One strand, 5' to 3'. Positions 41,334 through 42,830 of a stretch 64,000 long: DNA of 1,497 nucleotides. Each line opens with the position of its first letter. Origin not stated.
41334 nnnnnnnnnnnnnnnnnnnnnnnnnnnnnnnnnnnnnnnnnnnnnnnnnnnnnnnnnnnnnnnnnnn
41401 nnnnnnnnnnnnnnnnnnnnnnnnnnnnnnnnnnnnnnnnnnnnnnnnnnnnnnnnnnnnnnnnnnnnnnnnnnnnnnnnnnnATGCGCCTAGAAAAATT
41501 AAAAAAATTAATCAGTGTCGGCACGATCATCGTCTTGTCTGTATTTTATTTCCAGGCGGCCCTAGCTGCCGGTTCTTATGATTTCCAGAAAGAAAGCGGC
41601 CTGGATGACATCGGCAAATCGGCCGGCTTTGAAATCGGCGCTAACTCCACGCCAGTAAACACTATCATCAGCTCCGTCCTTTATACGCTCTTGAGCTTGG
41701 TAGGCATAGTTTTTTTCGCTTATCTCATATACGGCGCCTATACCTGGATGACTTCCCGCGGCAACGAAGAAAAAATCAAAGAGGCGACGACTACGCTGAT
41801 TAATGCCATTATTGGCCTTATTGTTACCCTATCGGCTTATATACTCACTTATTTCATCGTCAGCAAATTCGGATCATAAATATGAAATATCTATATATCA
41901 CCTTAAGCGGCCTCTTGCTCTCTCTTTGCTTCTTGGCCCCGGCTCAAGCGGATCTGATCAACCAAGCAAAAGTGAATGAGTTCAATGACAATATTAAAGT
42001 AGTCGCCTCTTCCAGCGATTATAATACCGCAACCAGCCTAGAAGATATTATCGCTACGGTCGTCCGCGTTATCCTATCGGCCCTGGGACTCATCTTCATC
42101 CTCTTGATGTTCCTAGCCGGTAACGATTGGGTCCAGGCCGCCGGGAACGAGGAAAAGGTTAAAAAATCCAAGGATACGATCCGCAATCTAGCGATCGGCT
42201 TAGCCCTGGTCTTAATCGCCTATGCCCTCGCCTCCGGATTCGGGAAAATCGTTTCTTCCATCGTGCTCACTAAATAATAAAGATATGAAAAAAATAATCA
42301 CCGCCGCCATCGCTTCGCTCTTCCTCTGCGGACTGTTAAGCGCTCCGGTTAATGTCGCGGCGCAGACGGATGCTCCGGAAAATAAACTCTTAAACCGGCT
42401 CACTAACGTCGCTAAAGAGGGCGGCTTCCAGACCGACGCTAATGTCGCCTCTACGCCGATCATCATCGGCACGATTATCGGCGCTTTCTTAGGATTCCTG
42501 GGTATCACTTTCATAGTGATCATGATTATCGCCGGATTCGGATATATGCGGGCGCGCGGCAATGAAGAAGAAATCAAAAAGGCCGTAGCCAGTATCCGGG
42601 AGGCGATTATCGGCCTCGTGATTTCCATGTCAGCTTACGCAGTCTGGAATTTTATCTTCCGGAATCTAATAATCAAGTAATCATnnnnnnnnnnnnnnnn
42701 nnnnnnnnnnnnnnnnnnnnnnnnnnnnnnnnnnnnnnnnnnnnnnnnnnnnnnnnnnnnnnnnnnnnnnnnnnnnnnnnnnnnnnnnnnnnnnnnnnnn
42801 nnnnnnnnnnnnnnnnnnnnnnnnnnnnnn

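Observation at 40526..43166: Six tandem paralogous VirB2/TrbC-like (T4SS-pilin-like) genes with no secretion machinery nearby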

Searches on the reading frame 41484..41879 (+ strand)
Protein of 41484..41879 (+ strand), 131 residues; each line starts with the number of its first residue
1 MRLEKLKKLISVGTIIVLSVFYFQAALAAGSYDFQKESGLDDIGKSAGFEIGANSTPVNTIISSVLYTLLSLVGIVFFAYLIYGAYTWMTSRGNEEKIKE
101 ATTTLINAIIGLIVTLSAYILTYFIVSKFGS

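Call 3: search_protein_families(library=pfam, proteins=[window:41484-41879:+], max_evalue=1)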
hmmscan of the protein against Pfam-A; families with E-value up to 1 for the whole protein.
window:41484-41879:+ (131 aa): 5 families
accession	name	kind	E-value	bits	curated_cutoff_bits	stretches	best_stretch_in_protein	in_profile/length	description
PF18895.5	T4SS_pilin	-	4.8e-12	46.2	26.6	1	56-125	3-71/71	Type IV secretion system pilin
PF04956.18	TrbC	-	0.0014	19.2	27.9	1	7-118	9-91/98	TrbC/VIRB2 pilin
PF04973.17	NMN_transporter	-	0.0089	16.5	27.3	1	69-129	47-102/175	Nicotinamide mononucleotide transporter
PF04290.18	DctQ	-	0.1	12.9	28.3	1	64-127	63-124/132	Tripartite ATP-independent periplasmic transporters, DctQ component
PF11003.13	DUF2842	-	0.24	12.2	25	0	7-38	1-32/61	Protein of unknown function (DUF2842)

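Call 4: search_protein_families(library=ncbifam, proteins=[window:41484-41879:+], max_evalue=1)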
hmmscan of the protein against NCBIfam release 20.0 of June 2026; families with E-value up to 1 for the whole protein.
window:41484-41879:+ (131 aa): 4 families
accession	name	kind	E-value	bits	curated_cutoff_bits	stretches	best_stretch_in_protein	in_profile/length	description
NF045849.1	ICE_MMCAP2_0565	equivalog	1.4e-09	37.5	40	1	55-127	6-78/80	Mbov_0395 family pilin-like conjugal transfer protein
NF011926.0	PRK15397.1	subfamily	0.0064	16.4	335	1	66-127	67-129/239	nicotinamide riboside transporter PnuC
NF052396.1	MATE_WgkD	equivalog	0.034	13.1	510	1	59-125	41-107/428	tryglysin-associated MATE efflux transporter WgkD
NF033218.1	anchor_AmaP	equivalog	0.16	11.7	55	0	62-126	4-67/166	alkaline shock response membrane anchor protein AmaP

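Call 15: find_encoding_contigs(protein=window:41484-41876:+, flank=10000, max_places=6)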
Protein window:41484-41876:+ (131 aa): 2 contigs read that carry it; 1 place shown.
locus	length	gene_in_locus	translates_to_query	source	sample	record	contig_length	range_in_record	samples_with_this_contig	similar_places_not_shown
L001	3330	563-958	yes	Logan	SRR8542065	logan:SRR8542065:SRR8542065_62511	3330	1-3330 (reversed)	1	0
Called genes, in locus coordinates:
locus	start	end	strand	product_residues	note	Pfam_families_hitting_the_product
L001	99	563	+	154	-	PF18895:T4SS_pilin (weak)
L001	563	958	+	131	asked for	PF18895:T4SS_pilin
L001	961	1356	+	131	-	PF18895:T4SS_pilin (weak)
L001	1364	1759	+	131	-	PF18895:T4SS_pilin (weak)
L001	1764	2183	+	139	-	PF18895:T4SS_pilin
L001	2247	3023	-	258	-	-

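Call 68: search_dna_similar(query=window:41484-41876:+, collection=plasmids, mode=protein, max_evalue=0.1, max_rows=15)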
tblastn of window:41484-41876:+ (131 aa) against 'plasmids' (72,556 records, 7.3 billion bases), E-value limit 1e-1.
No match.

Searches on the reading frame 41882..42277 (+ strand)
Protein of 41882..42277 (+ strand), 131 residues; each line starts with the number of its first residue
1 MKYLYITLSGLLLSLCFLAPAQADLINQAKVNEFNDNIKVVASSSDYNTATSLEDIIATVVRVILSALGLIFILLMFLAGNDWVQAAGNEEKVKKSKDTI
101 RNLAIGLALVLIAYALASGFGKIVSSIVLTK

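Call 3: search_protein_families(library=pfam, proteins=[window:41882-42277:+], max_evalue=1)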
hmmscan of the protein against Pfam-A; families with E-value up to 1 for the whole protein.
window:41882-42277:+ (131 aa): 5 families
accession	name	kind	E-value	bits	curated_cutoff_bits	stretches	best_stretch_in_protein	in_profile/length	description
PF18895.5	T4SS_pilin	-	3e-07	30.9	26.6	1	50-117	2-68/71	Type IV secretion system pilin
PF07331.16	TctB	-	0.0069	17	29.1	1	60-130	35-99/137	Tripartite tricarboxylate transporter TctB family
PF11911.13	DUF3429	-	0.03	15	39.1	1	71-116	46-88/144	Protein of unknown function (DUF3429)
PF06781.17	CrgA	-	0.033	14.8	24.8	1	50-117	27-85/89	Cell division protein CrgA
PF04930.20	FUN14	-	0.58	11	22.5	0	57-94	15-50/92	FUN14 family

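Call 4: search_protein_families(library=ncbifam, proteins=[window:41882-42277:+], max_evalue=1)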
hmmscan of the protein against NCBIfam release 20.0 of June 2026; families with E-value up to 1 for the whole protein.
window:41882-42277:+ (131 aa): 5 families
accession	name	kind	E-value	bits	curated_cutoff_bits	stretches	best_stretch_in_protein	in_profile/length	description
NF045849.1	ICE_MMCAP2_0565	equivalog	2.4e-06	27.1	40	1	50-120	6-76/80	Mbov_0395 family pilin-like conjugal transfer protein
NF005071.0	PRK06489.1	equivalog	0.024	13.7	305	1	26-63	262-299/362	hypothetical protein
NF007886.0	PRK10591.1-5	equivalog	0.043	13.9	164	1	61-126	10-77/104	hypothetical protein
TIGR04538.1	P450_cycloAA_1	subfamily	0.063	12.1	500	1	24-67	183-226/395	cytochrome P450, cyclodipeptide synthase-associated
NF010271.0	PRK13718.1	subfamily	0.22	11.7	94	0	40-90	27-76/84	conjugal transfer protein TrbE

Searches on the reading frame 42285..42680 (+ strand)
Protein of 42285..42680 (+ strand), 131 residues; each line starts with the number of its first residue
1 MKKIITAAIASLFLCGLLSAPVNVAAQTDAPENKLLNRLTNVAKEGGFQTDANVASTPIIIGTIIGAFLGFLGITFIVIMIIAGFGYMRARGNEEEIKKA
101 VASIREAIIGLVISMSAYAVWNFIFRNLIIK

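Call 3: search_protein_families(library=pfam, proteins=[window:42285-42680:+], max_evalue=1)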
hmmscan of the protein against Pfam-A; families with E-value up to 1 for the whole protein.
window:42285-42680:+ (131 aa): 4 families
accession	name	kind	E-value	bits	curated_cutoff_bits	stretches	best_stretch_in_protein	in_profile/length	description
PF18895.5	T4SS_pilin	-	7.5e-06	26.4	26.6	1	60-123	8-70/71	Type IV secretion system pilin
PF02417.20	Chromate_transp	-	0.0033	17.9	28.6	1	63-117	69-124/166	Chromate transporter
PF04306.18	DUF456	-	0.0054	17.4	29.4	1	59-122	63-128/139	Protein of unknown function (DUF456)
PF04956.18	TrbC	-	0.13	12.9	27.9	0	60-123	40-97/98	TrbC/VIRB2 pilin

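Call 4: search_protein_families(library=ncbifam, proteins=[window:42285-42680:+], max_evalue=1)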
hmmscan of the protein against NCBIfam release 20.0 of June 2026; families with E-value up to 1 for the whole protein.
window:42285-42680:+ (131 aa): 2 families
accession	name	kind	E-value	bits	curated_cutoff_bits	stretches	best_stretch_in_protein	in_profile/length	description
NF045849.1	ICE_MMCAP2_0565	equivalog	7.6e-10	38.3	40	1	60-125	12-77/80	Mbov_0395 family pilin-like conjugal transfer protein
TIGR00220.1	mscL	equivalog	0.012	15.8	71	1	54-102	59-109/127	large conductance mechanosensitive channel protein MscL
